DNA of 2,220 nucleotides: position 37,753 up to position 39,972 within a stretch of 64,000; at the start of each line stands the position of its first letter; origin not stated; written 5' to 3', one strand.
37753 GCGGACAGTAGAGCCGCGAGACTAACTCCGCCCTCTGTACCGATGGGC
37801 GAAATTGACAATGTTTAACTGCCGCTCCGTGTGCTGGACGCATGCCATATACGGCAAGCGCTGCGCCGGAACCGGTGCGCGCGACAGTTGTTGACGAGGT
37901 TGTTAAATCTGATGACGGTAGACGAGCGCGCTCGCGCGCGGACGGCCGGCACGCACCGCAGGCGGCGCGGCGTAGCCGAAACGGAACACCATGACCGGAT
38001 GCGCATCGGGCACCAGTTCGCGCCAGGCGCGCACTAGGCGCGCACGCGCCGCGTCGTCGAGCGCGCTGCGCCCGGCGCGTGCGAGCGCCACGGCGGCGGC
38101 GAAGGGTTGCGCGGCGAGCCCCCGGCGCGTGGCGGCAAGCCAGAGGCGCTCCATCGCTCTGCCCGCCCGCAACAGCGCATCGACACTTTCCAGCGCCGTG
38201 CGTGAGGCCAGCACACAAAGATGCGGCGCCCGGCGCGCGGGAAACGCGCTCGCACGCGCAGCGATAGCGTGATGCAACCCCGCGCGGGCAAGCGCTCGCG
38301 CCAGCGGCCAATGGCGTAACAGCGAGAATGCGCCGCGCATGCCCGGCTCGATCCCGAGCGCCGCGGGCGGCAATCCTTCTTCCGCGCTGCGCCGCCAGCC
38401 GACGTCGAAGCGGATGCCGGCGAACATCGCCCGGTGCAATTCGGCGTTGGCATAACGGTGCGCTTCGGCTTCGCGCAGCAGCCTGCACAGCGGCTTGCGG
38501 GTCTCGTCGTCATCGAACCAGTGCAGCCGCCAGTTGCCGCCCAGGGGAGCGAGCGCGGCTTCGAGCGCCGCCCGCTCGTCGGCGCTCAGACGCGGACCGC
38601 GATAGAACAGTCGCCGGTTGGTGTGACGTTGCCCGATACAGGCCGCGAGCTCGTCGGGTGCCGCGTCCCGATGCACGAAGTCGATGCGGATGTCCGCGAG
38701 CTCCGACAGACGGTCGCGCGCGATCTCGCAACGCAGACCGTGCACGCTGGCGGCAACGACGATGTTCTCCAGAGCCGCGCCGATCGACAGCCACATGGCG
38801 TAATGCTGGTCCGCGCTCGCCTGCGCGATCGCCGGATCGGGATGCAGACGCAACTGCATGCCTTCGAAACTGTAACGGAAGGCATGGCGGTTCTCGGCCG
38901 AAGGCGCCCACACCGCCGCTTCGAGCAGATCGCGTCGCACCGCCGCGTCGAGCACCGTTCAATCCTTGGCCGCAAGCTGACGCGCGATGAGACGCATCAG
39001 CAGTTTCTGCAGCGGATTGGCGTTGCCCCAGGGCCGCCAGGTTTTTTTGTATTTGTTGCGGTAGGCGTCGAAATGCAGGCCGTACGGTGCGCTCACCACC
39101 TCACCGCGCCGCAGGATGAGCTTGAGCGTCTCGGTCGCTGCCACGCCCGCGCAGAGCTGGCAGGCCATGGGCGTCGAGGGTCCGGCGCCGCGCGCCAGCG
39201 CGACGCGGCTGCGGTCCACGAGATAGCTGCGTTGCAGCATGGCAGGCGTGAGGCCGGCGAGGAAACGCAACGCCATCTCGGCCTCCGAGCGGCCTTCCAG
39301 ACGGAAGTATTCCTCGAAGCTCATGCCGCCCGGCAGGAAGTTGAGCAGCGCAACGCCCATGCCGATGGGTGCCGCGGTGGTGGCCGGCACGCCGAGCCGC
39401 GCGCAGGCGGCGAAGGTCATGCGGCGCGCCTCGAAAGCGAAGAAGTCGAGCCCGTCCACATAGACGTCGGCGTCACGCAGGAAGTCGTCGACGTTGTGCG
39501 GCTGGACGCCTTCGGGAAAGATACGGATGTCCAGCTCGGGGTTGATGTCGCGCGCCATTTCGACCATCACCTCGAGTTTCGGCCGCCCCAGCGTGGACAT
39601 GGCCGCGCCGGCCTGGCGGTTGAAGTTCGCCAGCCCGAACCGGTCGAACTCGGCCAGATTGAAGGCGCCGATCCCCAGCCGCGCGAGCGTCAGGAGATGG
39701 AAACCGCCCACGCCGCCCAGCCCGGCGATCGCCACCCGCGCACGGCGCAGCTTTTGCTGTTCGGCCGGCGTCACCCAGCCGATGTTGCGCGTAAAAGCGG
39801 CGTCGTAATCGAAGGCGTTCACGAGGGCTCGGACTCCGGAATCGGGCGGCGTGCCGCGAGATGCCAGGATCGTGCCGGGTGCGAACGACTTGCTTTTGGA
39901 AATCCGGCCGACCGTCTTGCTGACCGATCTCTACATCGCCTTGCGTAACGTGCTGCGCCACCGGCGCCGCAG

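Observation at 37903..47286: Candidate lipo-amino-acid synthesis plus Lol-like envelope export module attached to the exosortase locus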

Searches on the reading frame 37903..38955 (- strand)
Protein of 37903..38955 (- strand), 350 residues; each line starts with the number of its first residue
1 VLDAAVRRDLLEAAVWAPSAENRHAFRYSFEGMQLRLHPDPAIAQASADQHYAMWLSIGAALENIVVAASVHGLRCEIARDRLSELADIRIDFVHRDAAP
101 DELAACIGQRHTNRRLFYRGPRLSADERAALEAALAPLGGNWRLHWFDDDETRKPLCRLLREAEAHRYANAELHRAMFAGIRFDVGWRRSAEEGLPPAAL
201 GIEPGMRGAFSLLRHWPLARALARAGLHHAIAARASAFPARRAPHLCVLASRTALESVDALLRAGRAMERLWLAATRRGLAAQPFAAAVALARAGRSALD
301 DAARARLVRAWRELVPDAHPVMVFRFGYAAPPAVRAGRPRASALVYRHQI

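Call 4: search_protein_families(library=ncbifam, proteins=[window:37903-38955:-], max_evalue=0.01)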
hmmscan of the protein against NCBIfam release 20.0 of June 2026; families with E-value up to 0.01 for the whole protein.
window:37903-38955:- (350 aa): 3 families
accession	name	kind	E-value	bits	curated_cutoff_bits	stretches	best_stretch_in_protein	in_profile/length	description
NF047509.1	Rv3131_FMN_oxido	subfamily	3.9e-38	131.7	199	1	10-334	2-307/319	Acg family FMN-binding oxidoreductase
NF005901.0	PRK07877.1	equivalog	5.9e-34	117.4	476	1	4-343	374-716/722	Rv1355c family protein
NF011424.0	PRK14851.1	subfamily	2.7e-27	95.1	1170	1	5-345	326-676/679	hypothetical protein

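Call 5: search_protein_families(library=pfam, proteins=[window:37903-38955:-], max_evalue=0.01)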
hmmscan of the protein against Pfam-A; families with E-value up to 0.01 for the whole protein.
window:37903-38955:- (350 aa): 1 family
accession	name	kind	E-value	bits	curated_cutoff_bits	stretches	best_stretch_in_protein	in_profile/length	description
PF00881.29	Nitroreductase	-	3.2e-09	37.6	23.5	1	123-328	15-167/167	Nitroreductase family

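Call 32: search_solved_structures(query=window:37903-38955:-, max_evalue=0.01)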
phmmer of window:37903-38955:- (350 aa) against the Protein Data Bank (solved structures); distinct sequences matched with E-value up to 0.01: 0.

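Call 61: find_homologous_proteins(query=window:37903-38955:-, max_evalue=0.00001)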
Query window:37903-38955:- (350 aa): 22 proteins with E <= 0.00001 among 8000 candidates.
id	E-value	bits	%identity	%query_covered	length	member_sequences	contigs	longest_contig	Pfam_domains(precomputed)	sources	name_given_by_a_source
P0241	2.8e-221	752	99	100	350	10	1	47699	PF00881.30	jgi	-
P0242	3.7e-130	452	63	99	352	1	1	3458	PF00881.30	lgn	-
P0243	3.9e-129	449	61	99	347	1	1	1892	PF00881.30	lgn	-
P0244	2.4e-128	446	63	99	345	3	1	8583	PF00881.30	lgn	-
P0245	6.5e-127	442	62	99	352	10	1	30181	PF00881.30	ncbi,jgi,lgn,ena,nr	ncbi:MAG TPA: hypothetical protein VKZ48_01425 [Burkholderiales bacterium]|nr:hypothetical protein [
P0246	2.0e-126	440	61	99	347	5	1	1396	PF00881.30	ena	-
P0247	5.3e-126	439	61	99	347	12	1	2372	PF00881.30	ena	-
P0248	7.4e-126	438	62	97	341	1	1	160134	PF00881.30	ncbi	-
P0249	1.4e-115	404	58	99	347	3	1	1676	PF00881.30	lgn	-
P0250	2.8e-109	384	56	100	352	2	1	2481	-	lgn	-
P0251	9.7e-106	372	54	100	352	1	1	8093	PF00881.30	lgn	-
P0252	1.0e-105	372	56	98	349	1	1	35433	-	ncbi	-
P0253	1.4e-60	224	39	94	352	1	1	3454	-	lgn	-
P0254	3.4e-58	216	42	94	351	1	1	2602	-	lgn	-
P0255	4.2e-58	215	39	96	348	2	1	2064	-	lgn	-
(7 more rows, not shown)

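Call 73: predict_structure(alignment_id=A2)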
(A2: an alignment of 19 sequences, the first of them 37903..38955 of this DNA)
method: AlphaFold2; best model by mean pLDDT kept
length: 350 residues; sequences in the alignment: 19
mean_pLDDT: 90.5   pTM: 0.91
mean pLDDT of the five models: 90.5, 88.7, 88.7, 86.8, 84.3
residues with pLDDT >= 90: 254; 70-90: 82; 50-70: 12; < 50: 2
segments of 3 or more residues with pLDDT < 50: none
pLDDT, mean of each block of 10 residues (from residue 1): 90 86 85 93 92 96 97 94 88 89 90 78 91 94 95 96 97 91 83 78 87 95 96 93 95 95 97 93 93 94 96 95 92 70 73
secondary structure, 60 per line:
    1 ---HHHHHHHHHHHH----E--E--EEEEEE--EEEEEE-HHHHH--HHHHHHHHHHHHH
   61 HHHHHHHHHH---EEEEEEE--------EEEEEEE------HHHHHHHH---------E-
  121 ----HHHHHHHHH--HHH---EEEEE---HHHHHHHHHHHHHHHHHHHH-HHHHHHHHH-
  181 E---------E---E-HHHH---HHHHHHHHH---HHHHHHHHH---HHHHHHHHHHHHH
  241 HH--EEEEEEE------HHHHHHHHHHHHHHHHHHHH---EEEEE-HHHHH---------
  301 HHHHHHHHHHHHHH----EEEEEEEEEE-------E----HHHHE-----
elements in order: H4-15 E26-31 E34-39 H41-45 H48-70 E74-80 E89-95 H102-109 H125-133 E142-146 H150-169 H171-179 H197-200 H204-212 H216-224 H228-242 E245-251 H258-277 E281-285 H287-291 H301-314 E319-328 H341-344

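Call 74: search_protein_representatives(alignment_id=A2)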
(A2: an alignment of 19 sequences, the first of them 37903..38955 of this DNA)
Query: 19 sequences, 348 profile positions. Proteins with E-value up to 0.001 (for the whole library): 7800; up to 1e-10: 3978; up to 1e-30: 949. The best 150 are listed.
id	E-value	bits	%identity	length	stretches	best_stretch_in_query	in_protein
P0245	4.4e-158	542.3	-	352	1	1-348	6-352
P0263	6.1e-129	446.4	-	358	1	2-345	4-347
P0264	1.2e-123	429.1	-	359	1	2-347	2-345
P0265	2.4e-121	421.4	-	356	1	2-346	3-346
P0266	1.1e-120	419.3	-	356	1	6-346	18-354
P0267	5.4e-116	403.8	-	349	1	4-348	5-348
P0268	9.7e-116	403.0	-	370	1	8-347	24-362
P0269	1.2e-115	402.7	-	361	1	5-347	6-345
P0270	1.2e-114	399.5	-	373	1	4-347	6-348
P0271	4.0e-112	391.1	-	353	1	4-347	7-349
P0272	1.8e-111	389.0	-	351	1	5-346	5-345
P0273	5.3e-111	387.4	-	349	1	3-346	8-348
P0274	3.9e-110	384.6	-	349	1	6-346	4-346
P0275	9.5e-110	383.3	-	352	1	3-346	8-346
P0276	1.2e-109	383.0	-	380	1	4-347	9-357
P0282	5.6e-106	370.9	-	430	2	68-347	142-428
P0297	3.9e-100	351.7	-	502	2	5-281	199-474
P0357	3.4e-67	243.4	-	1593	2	3-345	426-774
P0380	1.5e-61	224.8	-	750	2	5-344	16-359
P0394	1.9e-56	208.0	-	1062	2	4-344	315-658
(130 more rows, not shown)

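Call 76: search_protein_families(library=pfam, proteins=[P0394, P0380, P0357, P0297, P0282], max_evalue=0.001)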
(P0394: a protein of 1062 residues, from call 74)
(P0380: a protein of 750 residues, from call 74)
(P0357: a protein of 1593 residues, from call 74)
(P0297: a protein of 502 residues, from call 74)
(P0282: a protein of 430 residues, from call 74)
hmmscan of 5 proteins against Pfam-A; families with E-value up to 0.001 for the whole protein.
P0394 (1062 aa): 3 families
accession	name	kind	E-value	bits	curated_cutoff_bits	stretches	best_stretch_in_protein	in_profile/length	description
PF00899.27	ThiF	-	8.4e-41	140.1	28.1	1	15-265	3-229/238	ThiF family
PF00881.29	Nitroreductase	-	1.5e-14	55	23.5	2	309-341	12-43/167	Nitroreductase family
PF14512.11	TM1586_NiRdase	-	8.3e-12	45.6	27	0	678-724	156-203/215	Putative TM nitroreductase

P0380 (750 aa): 2 families
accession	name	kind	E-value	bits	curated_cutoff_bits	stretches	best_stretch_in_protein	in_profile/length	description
PF00881.29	Nitroreductase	-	7.7e-15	55.9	23.5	1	15-43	17-45/167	Nitroreductase family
PF14512.11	TM1586_NiRdase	-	4.8e-09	36.6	27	1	12-72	153-213/215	Putative TM nitroreductase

P0357 (1593 aa): 5 families
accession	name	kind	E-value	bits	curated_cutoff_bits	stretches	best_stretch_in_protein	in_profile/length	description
PF06722.18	EryCIII-like_C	-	4.2e-20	72.6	31.7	2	287-384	34-131/145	Erythromycin biosynthesis protein CIII-like, C-terminal domain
PF00881.29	Nitroreductase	-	2.2e-13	51.2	23.5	0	427-452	17-42/167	Nitroreductase family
PF14512.11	TM1586_NiRdase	-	1.1e-10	41.9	27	1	425-491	155-213/215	Putative TM nitroreductase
PF04101.22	Glyco_tran_28_C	-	3.4e-10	40.6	22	1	1046-1177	1-144/166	Glycosyltransferase family 28 C-terminal domain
PF00201.24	UDPGT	-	1.2e-07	31.4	19.5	1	240-381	276-421/499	UDP-glucoronosyl and UDP-glucosyl transferase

P0297 (502 aa): 3 families
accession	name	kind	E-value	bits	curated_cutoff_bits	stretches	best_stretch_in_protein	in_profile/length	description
PF00899.27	ThiF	-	3.2e-16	59.7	28.1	1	10-97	29-116/238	ThiF family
PF00881.29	Nitroreductase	-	2.6e-06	28.2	23.5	0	445-474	106-135/167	Nitroreductase family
PF14512.11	TM1586_NiRdase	-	0.00017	21.7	27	0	199-232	158-192/215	Putative TM nitroreductase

P0282 (430 aa): 1 family
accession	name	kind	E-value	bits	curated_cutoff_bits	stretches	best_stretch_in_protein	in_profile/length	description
PF00881.29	Nitroreductase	-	0.00013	22.6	23.5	1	186-363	1-142/167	Nitroreductase family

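Call 77: fold_search(model_id=the predicted structure, library=pdb)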
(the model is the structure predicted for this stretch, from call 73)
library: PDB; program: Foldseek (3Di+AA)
matches with E <= 10: 344; with E <= 0.001: 36
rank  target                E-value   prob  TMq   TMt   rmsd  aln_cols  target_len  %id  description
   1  2ymv                  4.0e-13  1.00  0.69  0.73   6.2       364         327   21  Structure of Reduced M Smegmatis 5246, a homologue of M.Tuberculosis Acg (released 2012-11-21)
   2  3gfa_A                2.4e-05  1.00  0.38  0.63   7.7       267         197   12  Crystal structure of a putative nitroreductase in complex with fmn (cd3205) from clostridium difficile 630 at 1.35 A r (released 2009-03-17)
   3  3gfa_B                3.7e-05  1.00  0.37  0.62   7.9       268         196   12  Crystal structure of a putative nitroreductase in complex with fmn (cd3205) from clostridium difficile 630 at 1.35 A r (released 2009-03-17)
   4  6pz0_B                4.3e-05  1.00  0.36  0.64   7.4       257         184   14  Crystal structure of oxidized iodotyrosine deiodinase (IYD) bound to FMN and L-Tyrosine (released 2021-02-03)
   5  2wzv_B                4.3e-05  1.00  0.35  0.50   8.2       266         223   17  Crystal structure of the FMN-dependent nitroreductase NfnB from Mycobacterium smegmatis (released 2010-07-14)
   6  4xoo_C                4.8e-05  1.00  0.34  0.55   7.9       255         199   19  FMN complex of coenzyme F420:L-glutamate ligase (FbiB) from Mycobacterium tuberculosis (C-terminal domain) (released 2016-02-17)
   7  2isj_A                5.3e-05  1.00  0.35  0.53   8.1       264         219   14  BluB bound to oxidized FMN (released 2007-03-27)
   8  4xoq_C                7.2e-05  1.00  0.35  0.57   7.5       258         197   16  F420 complex of coenzyme F420:L-glutamate ligase (FbiB) from Mycobacterium tuberculosis (C-terminal domain) (released 2016-02-17)
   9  4xoo_A                7.2e-05  1.00  0.33  0.54   8.2       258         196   17  FMN complex of coenzyme F420:L-glutamate ligase (FbiB) from Mycobacterium tuberculosis (C-terminal domain) (released 2016-02-17)
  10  6pz0_A                7.5e-05  1.00  0.37  0.66   7.3       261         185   15  Crystal structure of oxidized iodotyrosine deiodinase (IYD) bound to FMN and L-Tyrosine (released 2021-02-03)
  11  4xoq_D                7.5e-05  1.00  0.34  0.56   7.9       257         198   15  F420 complex of coenzyme F420:L-glutamate ligase (FbiB) from Mycobacterium tuberculosis (C-terminal domain) (released 2016-02-17)
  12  2wzv_A                8.7e-05  1.00  0.38  0.56   6.7       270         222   18  Crystal structure of the FMN-dependent nitroreductase NfnB from Mycobacterium smegmatis (released 2010-07-14)
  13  4xom_B                9.6e-05  1.00  0.37  0.59   6.8       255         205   16  Coenzyme F420:L-glutamate ligase (FbiB) from Mycobacterium tuberculosis (C-terminal domain). (released 2016-02-17)
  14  4dn2_B                1.3e-04  1.00  0.34  0.57   8.1       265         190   13  CRYSTAL STRUCTURE OF putative Nitroreductase from Geobacter metallireducens GS-15 (released 2012-02-22)
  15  4xoo_D                1.3e-04  1.00  0.30  0.50   8.2       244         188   16  FMN complex of coenzyme F420:L-glutamate ligase (FbiB) from Mycobacterium tuberculosis (C-terminal domain) (released 2016-02-17)
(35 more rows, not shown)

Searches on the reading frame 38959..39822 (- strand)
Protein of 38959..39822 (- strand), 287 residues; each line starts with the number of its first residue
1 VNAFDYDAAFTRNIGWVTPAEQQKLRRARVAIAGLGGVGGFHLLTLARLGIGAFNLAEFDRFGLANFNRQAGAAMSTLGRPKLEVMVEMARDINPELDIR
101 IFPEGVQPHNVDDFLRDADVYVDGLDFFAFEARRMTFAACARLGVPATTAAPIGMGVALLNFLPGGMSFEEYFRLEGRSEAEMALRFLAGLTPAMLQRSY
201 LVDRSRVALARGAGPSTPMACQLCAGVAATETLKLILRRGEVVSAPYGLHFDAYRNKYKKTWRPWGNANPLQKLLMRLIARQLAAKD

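Call 4: search_protein_families(library=ncbifam, proteins=[window:38959-39822:-], max_evalue=0.01)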
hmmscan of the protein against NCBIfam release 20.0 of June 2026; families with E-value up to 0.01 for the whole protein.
window:38959-39822:- (287 aa): 21 families
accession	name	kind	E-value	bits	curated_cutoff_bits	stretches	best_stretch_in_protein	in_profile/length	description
NF006077.0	PRK08223.1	equivalog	1.6e-136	454.1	266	1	2-285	3-287/296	hypothetical protein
NF011424.0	PRK14851.1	subfamily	5.5e-91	305.6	1170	1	7-283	23-299/679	hypothetical protein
NF011425.0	PRK14852.1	equivalog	1e-77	262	1337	1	7-282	312-586/989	hypothetical protein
TIGR02354.1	thiF_fam2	equivalog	6.8e-23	81.6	152.2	1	18-126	12-119/200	thiamine biosynthesis protein ThiF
NF006395.0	PRK08644.1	equivalog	8.8e-23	81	159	1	18-128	21-130/215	sulfur carrier protein ThiS adenylyltransferase ThiF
NF006444.0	PRK08762.1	equivalog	1.3e-22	80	449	1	17-151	137-269/387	molybdopterin-synthase adenylyltransferase MoeB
TIGR02356.1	adenyl_thiF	equivalog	6.3e-21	74.7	275.25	1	20-165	14-157/203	thiazole biosynthesis adenylyltransferase ThiF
NF004281.0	PRK05690.1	subfamily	7.8e-20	71.2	266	1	20-156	25-159/250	molybdopterin-synthase adenylyltransferase MoeB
NF005646.0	PRK07411.1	equivalog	3.2e-18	66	633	1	21-147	32-156/390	molybdopterin-synthase adenylyltransferase MoeB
NF005902.0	PRK07878.1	equivalog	4.1e-18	65.5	647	1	20-140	35-153/392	adenylyltransferase/sulfurtransferase MoeZ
NF011696.0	PRK15116.1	equivalog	5e-18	65.7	304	1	23-153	26-155/268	tRNA cyclic N6-threonylcarbamoyladenosine(37) synthase TcdA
NF004111.0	PRK05600.1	equivalog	4.8e-17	62.1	437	1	19-129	33-143/371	ThiF family adenylyltransferase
NF005901.0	PRK07877.1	equivalog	7.9e-17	60.7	476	1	11-131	91-210/722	Rv1355c family protein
NF047750.1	SAMPActivE1UbaA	equivalog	8.3e-17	61.4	450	1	17-150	22-153/270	SAMP-activating enzyme E1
TIGR02355.1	moeB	equivalog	1.5e-14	54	376.55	1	21-156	18-151/240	molybdopterin-synthase adenylyltransferase MoeB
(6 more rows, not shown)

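Call 5: search_protein_families(library=pfam, proteins=[window:38959-39822:-], max_evalue=0.01)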
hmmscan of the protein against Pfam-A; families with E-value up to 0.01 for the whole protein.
window:38959-39822:- (287 aa): 1 family
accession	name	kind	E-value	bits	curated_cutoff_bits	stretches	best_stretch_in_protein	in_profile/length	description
PF00899.27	ThiF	-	1.9e-39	135.7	28.1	1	12-259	3-225/238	ThiF family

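Call 33: search_solved_structures(query=window:38959-39822:-, max_evalue=0.00001)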
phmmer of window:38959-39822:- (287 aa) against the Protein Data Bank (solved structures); distinct sequences matched with E-value up to 0.00001: 34.
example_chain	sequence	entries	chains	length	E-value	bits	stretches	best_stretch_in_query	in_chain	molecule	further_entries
4d7a_A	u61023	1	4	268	2.8e-16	63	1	25-154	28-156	TRNA THREONYLCARBAMOYLADENOSINE DEHYDRATASE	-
4yed_A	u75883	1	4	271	2.8e-16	63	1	25-154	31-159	tRNA threonylcarbamoyladenosine dehydratase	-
4d79_A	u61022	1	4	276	2.9e-16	63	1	25-154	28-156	TRNA THREONYLCARBAMOYLADENOSINE DEHYDRATASE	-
4rdh_A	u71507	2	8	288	3.3e-16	62.8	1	25-154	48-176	tRNA threonylcarbamoyladenosine dehydratase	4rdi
1zud_1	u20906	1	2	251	2.9e-15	59.7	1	21-164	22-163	Adenylyltransferase thiF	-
1zfn_A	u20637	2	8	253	3e-15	59.6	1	21-164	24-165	Adenylyltransferase thiF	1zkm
8se9_A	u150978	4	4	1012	5.9e-13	52.1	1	21-164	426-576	Ubiquitin-like modifier-activating enzyme 7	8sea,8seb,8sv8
8oif_A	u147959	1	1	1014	6e-13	52.1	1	21-164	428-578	Ubiquitin-like modifier-activating enzyme 7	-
8ide_A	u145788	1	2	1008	2.1e-11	47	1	22-138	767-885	N(6)-L-threonylcarbamoyladenine synthase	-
1jw9_B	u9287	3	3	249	4.4e-11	45.9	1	22-161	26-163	MOLYBDOPTERIN BIOSYNTHESIS MOEB PROTEIN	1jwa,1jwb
9jtc_A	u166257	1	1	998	3.1e-10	43.2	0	22-164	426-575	UBA7 protein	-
6yuc_D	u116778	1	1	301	8.2e-08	35.2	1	22-156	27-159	Adenylyltransferase and sulfurtransferase uba4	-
6z6s_DDD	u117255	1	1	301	8.2e-08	35.2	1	22-156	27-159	Adenylyltransferase and sulfurtransferase uba4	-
6yub_B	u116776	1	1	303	8.2e-08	35.2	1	22-156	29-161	Adenylyltransferase and sulfurtransferase uba4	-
3guc_A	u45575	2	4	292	1.2e-07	34.7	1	20-103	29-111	Ubiquitin-like modifier-activating enzyme 5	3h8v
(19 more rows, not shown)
